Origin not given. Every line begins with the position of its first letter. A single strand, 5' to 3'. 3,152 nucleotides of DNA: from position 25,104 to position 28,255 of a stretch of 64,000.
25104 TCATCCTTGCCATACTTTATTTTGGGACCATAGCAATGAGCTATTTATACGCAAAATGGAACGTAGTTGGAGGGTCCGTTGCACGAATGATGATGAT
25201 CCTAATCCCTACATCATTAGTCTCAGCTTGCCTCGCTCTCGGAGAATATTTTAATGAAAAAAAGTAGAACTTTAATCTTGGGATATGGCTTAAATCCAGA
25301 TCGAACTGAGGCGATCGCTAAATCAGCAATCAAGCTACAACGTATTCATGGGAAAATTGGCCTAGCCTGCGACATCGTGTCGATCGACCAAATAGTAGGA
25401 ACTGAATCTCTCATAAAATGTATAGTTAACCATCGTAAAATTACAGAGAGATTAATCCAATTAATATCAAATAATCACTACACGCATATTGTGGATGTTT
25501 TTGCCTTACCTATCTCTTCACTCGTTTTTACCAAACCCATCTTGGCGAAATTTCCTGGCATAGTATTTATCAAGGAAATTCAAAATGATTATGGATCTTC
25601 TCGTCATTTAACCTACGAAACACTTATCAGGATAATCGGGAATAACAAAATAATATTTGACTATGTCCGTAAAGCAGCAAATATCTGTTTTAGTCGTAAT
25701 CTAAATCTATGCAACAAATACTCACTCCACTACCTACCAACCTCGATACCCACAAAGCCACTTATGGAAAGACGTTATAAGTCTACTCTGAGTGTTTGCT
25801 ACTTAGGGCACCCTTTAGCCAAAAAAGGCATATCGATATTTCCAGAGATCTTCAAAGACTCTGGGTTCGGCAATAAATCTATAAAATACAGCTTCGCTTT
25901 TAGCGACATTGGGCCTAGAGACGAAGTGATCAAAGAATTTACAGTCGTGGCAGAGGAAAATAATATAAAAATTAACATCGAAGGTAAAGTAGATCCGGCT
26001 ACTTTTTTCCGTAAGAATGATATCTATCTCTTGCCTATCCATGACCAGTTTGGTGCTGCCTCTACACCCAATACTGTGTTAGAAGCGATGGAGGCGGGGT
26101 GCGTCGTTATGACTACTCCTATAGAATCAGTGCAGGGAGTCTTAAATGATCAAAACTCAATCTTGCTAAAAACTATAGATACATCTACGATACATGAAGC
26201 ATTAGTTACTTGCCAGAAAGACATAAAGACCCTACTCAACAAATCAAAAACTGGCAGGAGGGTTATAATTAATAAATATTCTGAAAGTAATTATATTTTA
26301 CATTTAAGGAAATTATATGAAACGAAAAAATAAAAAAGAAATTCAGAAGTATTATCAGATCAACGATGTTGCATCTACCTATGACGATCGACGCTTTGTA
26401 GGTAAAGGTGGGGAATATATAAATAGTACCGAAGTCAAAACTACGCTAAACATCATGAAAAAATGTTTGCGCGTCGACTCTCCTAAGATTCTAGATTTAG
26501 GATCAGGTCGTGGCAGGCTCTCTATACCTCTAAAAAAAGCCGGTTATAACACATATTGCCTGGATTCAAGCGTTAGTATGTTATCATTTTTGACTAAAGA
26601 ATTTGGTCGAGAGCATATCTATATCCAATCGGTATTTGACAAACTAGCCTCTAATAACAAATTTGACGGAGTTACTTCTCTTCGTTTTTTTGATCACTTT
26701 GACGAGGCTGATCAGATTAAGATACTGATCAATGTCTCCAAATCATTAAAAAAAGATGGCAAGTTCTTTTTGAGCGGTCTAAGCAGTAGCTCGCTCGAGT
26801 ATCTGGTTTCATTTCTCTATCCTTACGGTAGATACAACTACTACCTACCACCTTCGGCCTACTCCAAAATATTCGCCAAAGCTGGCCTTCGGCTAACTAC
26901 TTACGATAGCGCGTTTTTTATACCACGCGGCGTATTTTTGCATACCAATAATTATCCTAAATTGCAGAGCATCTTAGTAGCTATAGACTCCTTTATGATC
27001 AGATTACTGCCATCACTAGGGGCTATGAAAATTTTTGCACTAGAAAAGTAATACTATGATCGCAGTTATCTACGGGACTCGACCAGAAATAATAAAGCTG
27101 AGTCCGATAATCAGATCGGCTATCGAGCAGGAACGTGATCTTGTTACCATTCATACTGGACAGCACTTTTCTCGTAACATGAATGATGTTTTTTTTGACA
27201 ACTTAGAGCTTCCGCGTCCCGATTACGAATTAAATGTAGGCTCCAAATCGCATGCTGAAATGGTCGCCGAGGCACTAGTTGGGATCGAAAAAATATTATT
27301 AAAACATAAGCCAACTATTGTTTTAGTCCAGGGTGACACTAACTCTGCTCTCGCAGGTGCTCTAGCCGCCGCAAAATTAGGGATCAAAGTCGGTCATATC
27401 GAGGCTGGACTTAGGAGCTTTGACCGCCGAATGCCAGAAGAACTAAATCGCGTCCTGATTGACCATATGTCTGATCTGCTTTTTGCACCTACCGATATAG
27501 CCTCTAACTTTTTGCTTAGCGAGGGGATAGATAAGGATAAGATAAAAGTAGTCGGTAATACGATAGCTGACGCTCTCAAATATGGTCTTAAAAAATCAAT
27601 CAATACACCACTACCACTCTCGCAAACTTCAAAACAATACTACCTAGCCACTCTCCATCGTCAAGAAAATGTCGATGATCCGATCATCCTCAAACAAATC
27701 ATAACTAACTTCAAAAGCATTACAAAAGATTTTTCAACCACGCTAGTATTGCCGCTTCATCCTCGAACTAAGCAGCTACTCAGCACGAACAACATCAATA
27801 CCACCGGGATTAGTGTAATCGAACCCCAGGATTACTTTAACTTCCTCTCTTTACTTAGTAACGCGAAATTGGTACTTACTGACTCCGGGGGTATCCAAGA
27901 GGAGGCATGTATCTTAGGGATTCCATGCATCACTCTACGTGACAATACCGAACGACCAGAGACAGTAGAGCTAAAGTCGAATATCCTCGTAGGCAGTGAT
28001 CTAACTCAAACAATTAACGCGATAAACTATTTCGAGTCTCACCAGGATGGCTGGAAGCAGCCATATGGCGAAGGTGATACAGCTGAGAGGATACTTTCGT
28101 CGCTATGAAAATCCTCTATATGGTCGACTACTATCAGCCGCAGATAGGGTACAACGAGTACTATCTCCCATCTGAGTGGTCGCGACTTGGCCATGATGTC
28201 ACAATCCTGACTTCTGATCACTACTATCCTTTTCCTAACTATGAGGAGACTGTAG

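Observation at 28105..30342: Unusual fusion of a GT4 glycosyltransferase to an alpha/alpha-toroid domain with QW-like repeats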

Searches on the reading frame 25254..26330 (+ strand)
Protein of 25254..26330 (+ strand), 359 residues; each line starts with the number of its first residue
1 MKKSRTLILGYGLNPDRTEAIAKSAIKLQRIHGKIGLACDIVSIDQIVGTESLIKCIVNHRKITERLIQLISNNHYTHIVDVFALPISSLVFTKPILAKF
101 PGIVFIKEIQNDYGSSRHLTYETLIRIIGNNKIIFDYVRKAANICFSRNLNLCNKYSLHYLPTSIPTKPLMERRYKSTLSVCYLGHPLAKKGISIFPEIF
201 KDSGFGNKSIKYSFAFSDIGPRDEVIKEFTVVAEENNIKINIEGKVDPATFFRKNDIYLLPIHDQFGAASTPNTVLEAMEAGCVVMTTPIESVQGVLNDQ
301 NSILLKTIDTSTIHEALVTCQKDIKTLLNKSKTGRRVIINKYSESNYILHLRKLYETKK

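Call 8: search_protein_families(library=pfam, proteins=[window:25254-26330:+], max_evalue=0.001)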
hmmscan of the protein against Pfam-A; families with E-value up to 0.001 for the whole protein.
window:25254-26330:+ (359 aa): 2 families
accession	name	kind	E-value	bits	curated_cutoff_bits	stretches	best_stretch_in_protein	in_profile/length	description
PF13692.12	Glyco_trans_1_4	-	5.7e-09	36.8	27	1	227-320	47-139/142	Glycosyl transferases group 1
PF00534.26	Glycos_transf_1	-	5.4e-05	23.2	26.4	1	211-315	47-150/172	Glycosyl transferases group 1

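Call 44: search_protein_families(library=ncbifam, proteins=[window:25254-26330:+], max_evalue=0.00001)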
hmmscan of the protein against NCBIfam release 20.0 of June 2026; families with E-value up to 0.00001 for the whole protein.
window:25254-26330:+ (359 aa): 1 family
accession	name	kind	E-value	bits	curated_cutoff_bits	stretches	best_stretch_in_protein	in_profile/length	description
TIGR03088.1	stp2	hypoth_equivalog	6.2e-08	32.1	409.05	1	245-357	263-372/374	TIGR03088 family PEP-CTERM/XrtA system glycosyltransferase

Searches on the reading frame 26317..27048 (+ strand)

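Call 8: search_protein_families(library=pfam, proteins=[window:26317-27048:+], max_evalue=0.001)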
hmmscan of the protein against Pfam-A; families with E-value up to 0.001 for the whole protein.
window:26317-27048:+ (244 aa): 6 families
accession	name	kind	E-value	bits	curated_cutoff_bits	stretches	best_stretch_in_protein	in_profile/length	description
PF13489.12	Methyltransf_23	-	5.4e-12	46.2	27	1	54-194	22-162/164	Methyltransferase domain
PF08241.18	Methyltransf_11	-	2.4e-11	44.5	21.2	1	59-152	1-95/95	Methyltransferase domain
PF13649.12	Methyltransf_25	-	5.4e-11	43.5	27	1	58-148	1-97/97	Methyltransferase domain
PF08242.18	Methyltransf_12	-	2.7e-09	38.1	30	1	59-150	1-98/98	Methyltransferase domain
PF03848.20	TehB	-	1.7e-05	24.8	20.4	1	46-151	22-130/193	Tellurite resistance protein TehB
PF13847.12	Methyltransf_31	-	2.1e-05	24.7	27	1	57-153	6-110/145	Methyltransferase domain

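Call 44: search_protein_families(library=ncbifam, proteins=[window:26317-27048:+], max_evalue=0.00001)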
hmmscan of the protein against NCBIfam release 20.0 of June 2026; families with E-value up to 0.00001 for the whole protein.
window:26317-27048:+ (244 aa): 6 families
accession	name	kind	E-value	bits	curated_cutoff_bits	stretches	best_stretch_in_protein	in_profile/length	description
NF041820.1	daptide_MTase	equivalog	6.8e-10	38.8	175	1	39-156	25-146/243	daptide-type RiPP biosynthesis methyltransferase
TIGR01983.1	UbiG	equivalog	8.9e-10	38.2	102.95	1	40-165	37-164/228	bifunctional 2-polyprenyl-6-hydroxyphenol methylase/3-demethylubiquinol 3-O-methyltransferase UbiG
TIGR02072.1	BioC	equivalog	1e-07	32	184.95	1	45-193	25-173/244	malonyl-ACP O-methyltransferase BioC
NF008992.0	PRK12335.1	equivalog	1.5e-07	30.9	303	1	44-166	112-238/289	SAM-dependent methyltransferase TehB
NF043040.1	corrin_prot_MT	hypoth_equivalog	2.6e-07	30.3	180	1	54-151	41-146/216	corrinoid protein-associated methyltransferase CpaM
TIGR02021.1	BchM-ChlM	equivalog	9.3e-07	28.5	158.9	1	40-144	41-147/218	magnesium protoporphyrin IX methyltransferase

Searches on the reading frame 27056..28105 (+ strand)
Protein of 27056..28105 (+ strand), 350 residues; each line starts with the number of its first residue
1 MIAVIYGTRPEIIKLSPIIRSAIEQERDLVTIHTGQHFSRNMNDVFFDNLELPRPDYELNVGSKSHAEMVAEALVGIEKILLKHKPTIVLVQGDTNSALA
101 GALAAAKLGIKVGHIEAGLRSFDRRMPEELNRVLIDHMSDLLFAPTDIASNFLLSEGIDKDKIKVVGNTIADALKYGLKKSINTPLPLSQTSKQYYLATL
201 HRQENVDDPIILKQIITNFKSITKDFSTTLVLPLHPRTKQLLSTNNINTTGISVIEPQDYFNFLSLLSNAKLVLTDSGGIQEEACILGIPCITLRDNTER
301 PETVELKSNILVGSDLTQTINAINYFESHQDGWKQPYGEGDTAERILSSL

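Call 8: search_protein_families(library=pfam, proteins=[window:27056-28105:+], max_evalue=0.001)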
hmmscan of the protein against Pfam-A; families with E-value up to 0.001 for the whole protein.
window:27056-28105:+ (350 aa): 3 families
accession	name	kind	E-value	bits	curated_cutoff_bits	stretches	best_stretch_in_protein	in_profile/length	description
PF02350.25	Epimerase_2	-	2.4e-109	365.8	30.6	1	25-350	5-346/347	UDP-N-acetylglucosamine 2-epimerase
PF13579.12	Glyco_trans_4_4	-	0.00026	21.8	29.7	1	39-168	34-157/158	Glycosyl transferase 4-like domain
PF13439.12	Glyco_transf_4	-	0.00057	20.4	28.5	1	71-170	58-166/170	Glycosyltransferase Family 4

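Call 44: search_protein_families(library=ncbifam, proteins=[window:27056-28105:+], max_evalue=0.00001)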
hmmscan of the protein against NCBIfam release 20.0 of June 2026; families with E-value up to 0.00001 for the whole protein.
window:27056-28105:+ (350 aa): 2 families
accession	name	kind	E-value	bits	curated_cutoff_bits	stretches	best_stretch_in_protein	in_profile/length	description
TIGR00236.1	wecB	equivalog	6.2e-115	384.2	210.15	1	2-349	3-361/366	non-hydrolyzing UDP-N-acetylglucosamine 2-epimerase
TIGR03568.1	NeuC_NnaA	equivalog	3.6e-20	72.2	235.9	1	2-350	3-365/365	UDP-N-acetylglucosamine 2-epimerase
